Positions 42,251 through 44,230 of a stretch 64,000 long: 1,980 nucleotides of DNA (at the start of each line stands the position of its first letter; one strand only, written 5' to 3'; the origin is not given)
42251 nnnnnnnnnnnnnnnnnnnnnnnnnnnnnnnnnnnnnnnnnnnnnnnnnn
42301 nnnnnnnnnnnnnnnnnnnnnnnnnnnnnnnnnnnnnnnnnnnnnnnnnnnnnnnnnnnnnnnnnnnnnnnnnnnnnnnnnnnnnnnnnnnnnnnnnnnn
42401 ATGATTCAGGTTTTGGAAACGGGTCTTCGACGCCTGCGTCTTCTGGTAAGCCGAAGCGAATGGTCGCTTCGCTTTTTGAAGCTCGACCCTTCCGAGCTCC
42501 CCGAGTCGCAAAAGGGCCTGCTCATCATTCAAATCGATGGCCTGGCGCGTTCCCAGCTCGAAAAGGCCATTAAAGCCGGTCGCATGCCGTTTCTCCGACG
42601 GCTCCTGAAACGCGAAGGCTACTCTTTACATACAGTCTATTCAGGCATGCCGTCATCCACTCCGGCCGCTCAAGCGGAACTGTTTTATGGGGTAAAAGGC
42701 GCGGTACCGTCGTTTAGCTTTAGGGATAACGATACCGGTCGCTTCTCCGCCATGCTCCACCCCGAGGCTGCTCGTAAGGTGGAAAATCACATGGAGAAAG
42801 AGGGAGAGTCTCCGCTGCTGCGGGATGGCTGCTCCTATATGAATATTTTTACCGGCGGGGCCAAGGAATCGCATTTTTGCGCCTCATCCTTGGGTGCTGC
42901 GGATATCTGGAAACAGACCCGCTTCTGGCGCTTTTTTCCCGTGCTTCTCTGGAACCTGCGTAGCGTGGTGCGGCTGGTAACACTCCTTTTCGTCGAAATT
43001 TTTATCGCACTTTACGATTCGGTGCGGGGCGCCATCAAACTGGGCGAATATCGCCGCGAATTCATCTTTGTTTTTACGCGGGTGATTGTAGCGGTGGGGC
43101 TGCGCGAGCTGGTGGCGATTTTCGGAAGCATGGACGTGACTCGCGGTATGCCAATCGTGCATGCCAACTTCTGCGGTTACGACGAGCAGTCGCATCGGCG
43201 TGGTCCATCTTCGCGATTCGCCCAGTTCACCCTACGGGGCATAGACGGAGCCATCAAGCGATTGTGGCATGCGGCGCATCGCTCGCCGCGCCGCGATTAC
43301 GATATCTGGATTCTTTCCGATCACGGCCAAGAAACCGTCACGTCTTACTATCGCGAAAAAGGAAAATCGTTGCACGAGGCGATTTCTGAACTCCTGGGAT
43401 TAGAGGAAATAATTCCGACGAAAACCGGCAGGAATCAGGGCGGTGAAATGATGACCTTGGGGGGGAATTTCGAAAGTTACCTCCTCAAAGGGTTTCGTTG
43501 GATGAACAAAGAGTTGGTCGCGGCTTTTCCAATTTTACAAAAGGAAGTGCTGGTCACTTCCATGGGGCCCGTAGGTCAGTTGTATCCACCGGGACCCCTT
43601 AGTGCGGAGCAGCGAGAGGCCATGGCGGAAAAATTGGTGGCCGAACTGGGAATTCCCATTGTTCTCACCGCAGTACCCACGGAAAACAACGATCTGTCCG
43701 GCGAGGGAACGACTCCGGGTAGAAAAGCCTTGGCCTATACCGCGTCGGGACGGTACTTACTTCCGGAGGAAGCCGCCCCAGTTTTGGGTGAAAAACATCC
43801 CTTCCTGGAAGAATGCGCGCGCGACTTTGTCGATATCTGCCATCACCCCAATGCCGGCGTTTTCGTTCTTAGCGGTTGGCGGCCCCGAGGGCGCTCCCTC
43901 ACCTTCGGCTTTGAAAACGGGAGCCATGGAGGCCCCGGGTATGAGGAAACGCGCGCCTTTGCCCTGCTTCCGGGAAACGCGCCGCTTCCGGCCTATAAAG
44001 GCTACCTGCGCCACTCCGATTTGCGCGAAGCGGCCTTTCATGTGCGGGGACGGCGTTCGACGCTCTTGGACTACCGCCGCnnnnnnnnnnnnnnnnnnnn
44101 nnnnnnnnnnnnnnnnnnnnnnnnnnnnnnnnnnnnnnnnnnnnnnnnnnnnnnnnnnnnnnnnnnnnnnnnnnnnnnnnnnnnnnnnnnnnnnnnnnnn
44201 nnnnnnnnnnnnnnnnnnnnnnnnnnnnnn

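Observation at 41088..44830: GT4 glycosyltransferase translationally coupled to a phosphodiesterase-like/EEP two-domain enzyme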

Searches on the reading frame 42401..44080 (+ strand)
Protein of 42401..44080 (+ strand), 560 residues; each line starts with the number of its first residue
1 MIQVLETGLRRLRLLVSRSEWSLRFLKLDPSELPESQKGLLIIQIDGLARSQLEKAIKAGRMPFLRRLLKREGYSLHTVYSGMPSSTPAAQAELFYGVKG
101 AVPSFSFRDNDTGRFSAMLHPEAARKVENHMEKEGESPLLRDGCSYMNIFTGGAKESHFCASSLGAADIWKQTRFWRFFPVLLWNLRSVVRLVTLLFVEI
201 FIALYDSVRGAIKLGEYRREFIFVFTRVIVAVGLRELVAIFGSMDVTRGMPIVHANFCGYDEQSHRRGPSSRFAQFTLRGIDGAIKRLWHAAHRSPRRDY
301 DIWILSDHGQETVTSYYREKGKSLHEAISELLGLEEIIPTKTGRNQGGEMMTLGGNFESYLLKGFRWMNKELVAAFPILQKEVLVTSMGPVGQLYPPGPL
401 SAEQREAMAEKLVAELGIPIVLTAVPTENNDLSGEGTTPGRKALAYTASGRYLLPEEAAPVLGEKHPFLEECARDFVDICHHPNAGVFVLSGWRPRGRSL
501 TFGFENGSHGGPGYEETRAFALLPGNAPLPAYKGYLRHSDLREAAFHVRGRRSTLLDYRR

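Call 71: search_protein_representatives(protein=window:42401-44080:+)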
Query: 560 residues. Proteins with E-value up to 0.001 (for the whole library): 1779; up to 1e-10: 1169; up to 1e-30: 494. The best 150 are listed.
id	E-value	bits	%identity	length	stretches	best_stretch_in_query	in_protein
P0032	9.5e-161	552.3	55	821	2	1-345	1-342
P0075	1.0e-152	525.8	51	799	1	1-552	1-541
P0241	3.0e-142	491.3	50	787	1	9-557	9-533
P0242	6.0e-138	477.1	47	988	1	5-552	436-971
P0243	6.3e-135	467.1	48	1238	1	9-553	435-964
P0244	3.3e-134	464.8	46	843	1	1-551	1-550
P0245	6.0e-134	463.9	48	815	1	6-549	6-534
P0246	6.2e-133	460.5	48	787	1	10-557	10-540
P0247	5.3e-132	457.4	43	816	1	5-551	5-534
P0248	6.3e-131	453.9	44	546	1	1-523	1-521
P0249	8.0e-131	453.6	45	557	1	9-551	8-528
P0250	3.4e-130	451.5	45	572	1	5-555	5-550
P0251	2.4e-129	448.7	44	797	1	2-549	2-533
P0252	1.2e-128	446.3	45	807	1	2-553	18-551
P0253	3.6e-128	444.8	45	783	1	10-553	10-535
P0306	5.0e-114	398.1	41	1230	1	14-546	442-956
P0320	5.0e-112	391.5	42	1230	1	7-546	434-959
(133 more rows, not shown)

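Call 72: find_encoding_contigs(protein=P0242, flank=6000, max_places=2)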
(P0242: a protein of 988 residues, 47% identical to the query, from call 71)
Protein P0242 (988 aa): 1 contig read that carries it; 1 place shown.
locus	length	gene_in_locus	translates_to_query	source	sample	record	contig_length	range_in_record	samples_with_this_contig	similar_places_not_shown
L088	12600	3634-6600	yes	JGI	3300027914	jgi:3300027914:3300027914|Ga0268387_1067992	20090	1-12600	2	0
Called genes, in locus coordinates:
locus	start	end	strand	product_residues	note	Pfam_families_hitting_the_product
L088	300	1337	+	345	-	PF00158:Sigma54_activat, PF14532:Sigma54_activ_2, PF00004:AAA (weak), PF07724:AAA_2 (weak), PF07728:AAA_5, PF25601:AAA_lid_14, PF02954:HTH_8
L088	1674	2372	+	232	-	PF00072:Response_reg, PF08281:Sigma70_r4_2 (weak), PF00196:GerE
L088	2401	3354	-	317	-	PF00158:Sigma54_activat, PF14532:Sigma54_activ_2, PF02954:HTH_8, PF13556:HTH_30 (faint)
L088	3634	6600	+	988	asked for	PF13439:Glyco_transf_4, PF13579:Glyco_trans_4_4, PF20706:GT4-conflict, PF00534:Glycos_transf_1, PF13692:Glyco_trans_1_4, PF01663:Phosphodiest (weak)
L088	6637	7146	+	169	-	PF02502:LacAB_rpiB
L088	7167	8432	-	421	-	PF01790:LGT, PF00595:PDZ, PF13180:PDZ_2 (weak), PF17820:PDZ_6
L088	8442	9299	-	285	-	PF02569:Pantoate_ligase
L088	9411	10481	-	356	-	PF01288:HPPK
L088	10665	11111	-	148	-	-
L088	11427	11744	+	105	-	-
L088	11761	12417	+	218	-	PF03692:CxxCxxCC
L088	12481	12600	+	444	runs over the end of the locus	PF13393:tRNA-synt_His, PF03129:HGTP_anticodon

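Call 73: find_encoding_contigs(protein=P0250, flank=6000, max_places=2)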
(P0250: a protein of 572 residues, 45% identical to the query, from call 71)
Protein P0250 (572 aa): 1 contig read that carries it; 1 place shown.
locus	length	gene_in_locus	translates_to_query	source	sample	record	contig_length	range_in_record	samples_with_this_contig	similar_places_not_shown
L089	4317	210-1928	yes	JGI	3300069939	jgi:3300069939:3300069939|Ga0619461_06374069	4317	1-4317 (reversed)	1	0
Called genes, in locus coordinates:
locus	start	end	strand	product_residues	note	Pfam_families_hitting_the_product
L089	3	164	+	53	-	?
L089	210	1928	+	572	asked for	PF01663:Phosphodiest (faint)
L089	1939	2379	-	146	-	PF02566:OsmC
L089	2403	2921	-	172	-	PF00571:CBS, PF13746:Fer4_18 (weak), PF13183:Fer4_8 (faint), PF13237:Fer4_10 (faint), PF00037:Fer4 (faint), PF13370:Fer4_13, PF13459:Fer4_15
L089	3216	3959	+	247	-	PF05239:PRC (weak)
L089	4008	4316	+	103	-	?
